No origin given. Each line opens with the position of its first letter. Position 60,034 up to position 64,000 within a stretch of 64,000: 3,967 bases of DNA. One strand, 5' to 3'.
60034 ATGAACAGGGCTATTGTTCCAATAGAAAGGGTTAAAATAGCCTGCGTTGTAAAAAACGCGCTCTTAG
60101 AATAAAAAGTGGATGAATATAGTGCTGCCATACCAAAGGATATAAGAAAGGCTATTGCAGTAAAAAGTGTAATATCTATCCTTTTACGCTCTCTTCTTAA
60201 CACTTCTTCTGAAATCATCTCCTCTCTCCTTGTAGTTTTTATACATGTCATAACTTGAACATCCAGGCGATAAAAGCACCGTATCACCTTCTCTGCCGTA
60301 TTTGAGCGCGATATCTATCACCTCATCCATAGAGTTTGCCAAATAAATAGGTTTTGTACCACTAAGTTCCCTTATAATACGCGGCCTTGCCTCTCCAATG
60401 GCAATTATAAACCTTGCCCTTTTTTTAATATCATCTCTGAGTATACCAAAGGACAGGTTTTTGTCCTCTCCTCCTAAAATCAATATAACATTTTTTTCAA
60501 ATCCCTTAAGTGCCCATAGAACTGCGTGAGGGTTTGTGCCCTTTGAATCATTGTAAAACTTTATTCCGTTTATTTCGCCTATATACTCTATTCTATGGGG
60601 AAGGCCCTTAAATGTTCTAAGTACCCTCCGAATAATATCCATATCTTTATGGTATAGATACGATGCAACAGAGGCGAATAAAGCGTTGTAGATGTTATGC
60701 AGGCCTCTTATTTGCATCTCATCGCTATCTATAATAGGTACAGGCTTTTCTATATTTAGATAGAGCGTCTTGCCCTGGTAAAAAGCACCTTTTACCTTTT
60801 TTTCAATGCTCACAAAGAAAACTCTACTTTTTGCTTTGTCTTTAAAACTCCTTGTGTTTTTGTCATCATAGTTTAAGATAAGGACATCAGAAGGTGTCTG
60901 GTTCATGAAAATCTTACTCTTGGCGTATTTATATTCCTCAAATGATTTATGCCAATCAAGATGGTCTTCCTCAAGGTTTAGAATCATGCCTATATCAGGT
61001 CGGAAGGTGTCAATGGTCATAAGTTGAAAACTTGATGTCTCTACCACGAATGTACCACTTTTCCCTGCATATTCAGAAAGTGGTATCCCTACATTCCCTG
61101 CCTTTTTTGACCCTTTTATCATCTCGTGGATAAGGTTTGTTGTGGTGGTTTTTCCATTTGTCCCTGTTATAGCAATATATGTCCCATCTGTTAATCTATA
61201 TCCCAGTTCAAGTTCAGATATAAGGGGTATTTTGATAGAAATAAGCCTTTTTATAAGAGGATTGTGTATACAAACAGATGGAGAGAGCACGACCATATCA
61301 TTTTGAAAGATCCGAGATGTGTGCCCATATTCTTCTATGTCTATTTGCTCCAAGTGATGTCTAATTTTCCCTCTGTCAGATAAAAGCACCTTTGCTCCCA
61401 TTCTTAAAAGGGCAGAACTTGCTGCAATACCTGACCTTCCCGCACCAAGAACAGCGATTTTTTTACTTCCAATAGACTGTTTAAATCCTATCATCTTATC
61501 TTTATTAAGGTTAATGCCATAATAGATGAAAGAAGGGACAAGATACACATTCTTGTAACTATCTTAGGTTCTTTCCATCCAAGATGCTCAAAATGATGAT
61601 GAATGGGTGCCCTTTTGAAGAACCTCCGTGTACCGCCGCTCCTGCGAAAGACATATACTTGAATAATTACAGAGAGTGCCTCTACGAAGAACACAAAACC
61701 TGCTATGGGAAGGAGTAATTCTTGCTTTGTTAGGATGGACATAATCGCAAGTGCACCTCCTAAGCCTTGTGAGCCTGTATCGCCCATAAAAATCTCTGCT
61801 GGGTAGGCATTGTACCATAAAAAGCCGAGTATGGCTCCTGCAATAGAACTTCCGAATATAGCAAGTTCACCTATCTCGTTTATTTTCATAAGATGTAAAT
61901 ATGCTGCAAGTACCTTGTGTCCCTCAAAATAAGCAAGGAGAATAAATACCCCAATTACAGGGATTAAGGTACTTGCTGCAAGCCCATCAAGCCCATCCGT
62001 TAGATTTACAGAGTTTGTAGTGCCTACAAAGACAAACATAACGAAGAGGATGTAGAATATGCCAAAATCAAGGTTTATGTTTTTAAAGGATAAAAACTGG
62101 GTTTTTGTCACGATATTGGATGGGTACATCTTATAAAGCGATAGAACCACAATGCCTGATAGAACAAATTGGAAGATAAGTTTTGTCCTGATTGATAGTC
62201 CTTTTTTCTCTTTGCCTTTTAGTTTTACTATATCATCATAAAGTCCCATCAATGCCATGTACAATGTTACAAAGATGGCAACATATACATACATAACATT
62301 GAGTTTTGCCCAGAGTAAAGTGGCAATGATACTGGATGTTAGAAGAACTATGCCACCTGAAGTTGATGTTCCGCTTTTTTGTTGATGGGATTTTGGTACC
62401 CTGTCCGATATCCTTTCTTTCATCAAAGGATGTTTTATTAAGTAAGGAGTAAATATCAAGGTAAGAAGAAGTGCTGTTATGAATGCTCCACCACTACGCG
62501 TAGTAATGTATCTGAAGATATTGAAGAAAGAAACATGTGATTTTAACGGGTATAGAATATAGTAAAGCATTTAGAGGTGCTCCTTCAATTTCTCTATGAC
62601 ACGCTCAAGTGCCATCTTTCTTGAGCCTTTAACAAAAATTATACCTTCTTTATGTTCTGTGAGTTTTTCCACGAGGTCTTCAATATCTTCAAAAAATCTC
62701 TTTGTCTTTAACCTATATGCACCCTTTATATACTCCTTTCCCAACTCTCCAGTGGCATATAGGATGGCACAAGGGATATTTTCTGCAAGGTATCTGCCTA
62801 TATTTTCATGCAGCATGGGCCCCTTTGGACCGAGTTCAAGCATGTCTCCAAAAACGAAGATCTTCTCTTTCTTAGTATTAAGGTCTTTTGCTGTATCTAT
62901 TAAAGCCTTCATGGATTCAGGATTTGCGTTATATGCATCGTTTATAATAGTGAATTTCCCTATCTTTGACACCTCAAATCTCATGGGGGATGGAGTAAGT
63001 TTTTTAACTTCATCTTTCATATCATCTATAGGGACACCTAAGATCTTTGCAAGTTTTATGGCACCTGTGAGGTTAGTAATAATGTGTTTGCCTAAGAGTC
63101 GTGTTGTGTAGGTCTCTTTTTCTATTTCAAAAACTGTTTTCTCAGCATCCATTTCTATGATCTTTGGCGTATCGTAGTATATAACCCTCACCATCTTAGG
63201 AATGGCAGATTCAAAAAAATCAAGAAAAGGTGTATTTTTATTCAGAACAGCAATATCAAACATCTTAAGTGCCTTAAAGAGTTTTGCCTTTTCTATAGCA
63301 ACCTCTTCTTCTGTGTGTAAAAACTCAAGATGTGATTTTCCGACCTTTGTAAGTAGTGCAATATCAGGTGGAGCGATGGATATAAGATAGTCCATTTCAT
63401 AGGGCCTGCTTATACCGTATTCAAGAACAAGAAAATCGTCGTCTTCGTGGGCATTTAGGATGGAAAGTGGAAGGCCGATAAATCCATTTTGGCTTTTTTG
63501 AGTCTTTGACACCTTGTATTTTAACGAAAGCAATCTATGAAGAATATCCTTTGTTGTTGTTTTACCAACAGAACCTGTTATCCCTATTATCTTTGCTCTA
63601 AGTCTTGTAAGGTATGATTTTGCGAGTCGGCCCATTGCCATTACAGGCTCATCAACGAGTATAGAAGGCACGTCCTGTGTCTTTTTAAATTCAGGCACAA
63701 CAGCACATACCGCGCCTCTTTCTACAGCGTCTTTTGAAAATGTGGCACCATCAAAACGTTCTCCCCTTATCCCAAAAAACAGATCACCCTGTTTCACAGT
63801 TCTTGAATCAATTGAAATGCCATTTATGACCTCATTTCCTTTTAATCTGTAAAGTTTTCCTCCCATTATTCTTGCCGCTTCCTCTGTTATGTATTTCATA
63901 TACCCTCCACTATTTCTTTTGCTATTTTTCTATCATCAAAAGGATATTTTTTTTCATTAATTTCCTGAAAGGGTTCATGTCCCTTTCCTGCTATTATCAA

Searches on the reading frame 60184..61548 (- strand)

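Call 89: search_protein_families(library=pfam, proteins=[window:60184-61548:-], max_evalue=0.01)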
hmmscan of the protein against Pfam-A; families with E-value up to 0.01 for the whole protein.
window:60184-61548:- (454 aa): 5 families
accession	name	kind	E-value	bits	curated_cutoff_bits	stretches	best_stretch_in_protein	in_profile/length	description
PF08245.18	Mur_ligase_M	-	6.2e-28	98.6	24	1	127-295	1-199/200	Mur ligase middle domain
PF02875.26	Mur_ligase_C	-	5.6e-13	50.3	28.4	1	318-428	1-125/127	Mur ligase, glutamate ligase domain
PF21377.3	MurD_N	-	1.7e-05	25.2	24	1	30-92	1-70/76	MurD N-terminal domain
PF21799.2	MurD-like_N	-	0.00012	22.8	27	1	29-110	1-87/88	Mur ligase MurD-like, N-terminal domain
PF01134.28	GIDA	-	0.0014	18.2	22.1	1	30-68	1-34/391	Glucose inhibited division protein A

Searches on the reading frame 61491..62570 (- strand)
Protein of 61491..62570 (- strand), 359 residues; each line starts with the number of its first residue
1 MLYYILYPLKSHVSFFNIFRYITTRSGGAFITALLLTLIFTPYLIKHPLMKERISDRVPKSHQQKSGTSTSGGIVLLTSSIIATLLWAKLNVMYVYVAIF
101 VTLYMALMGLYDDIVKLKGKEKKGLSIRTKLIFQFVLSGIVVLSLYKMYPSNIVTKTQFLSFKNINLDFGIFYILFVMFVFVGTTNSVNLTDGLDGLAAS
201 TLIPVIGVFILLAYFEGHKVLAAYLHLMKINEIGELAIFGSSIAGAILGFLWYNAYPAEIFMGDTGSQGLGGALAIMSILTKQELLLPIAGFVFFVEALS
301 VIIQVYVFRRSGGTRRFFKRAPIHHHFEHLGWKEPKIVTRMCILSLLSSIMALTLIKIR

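Call 89: search_protein_families(library=pfam, proteins=[window:61491-62570:-], max_evalue=0.01)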
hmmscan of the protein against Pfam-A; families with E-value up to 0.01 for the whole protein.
window:61491-62570:- (359 aa): 1 family
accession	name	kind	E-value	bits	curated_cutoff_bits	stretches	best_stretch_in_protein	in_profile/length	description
PF00953.26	Glycos_transf_4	-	6.8e-33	114.4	27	1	97-281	3-159/160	Glycosyl transferase family 4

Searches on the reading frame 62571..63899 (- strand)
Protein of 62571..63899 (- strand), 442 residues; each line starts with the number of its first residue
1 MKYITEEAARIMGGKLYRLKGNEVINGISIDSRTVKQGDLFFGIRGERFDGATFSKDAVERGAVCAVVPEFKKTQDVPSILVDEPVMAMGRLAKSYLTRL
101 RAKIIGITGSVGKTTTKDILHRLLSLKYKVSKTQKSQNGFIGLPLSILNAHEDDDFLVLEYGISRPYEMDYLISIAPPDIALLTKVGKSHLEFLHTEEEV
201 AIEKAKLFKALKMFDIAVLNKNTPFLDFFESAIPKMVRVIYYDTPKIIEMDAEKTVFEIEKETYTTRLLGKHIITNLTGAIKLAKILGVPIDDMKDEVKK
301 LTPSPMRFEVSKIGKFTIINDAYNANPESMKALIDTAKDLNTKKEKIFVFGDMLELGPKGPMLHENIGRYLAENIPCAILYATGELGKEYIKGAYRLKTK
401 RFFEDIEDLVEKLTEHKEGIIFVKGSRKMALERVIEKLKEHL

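Call 89: search_protein_families(library=pfam, proteins=[window:62571-63899:-], max_evalue=0.01)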
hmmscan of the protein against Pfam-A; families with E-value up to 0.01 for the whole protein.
window:62571-63899:- (442 aa): 3 families
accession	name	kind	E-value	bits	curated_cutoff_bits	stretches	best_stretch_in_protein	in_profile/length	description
PF08245.18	Mur_ligase_M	-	1.1e-30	107.5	24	1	107-283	1-199/200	Mur ligase middle domain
PF02875.26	Mur_ligase_C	-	1.2e-17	65.4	28.4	1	306-427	1-127/127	Mur ligase, glutamate ligase domain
PF01225.30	Mur_ligase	-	6.1e-10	39.8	21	1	25-72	2-54/95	Mur ligase family, catalytic domain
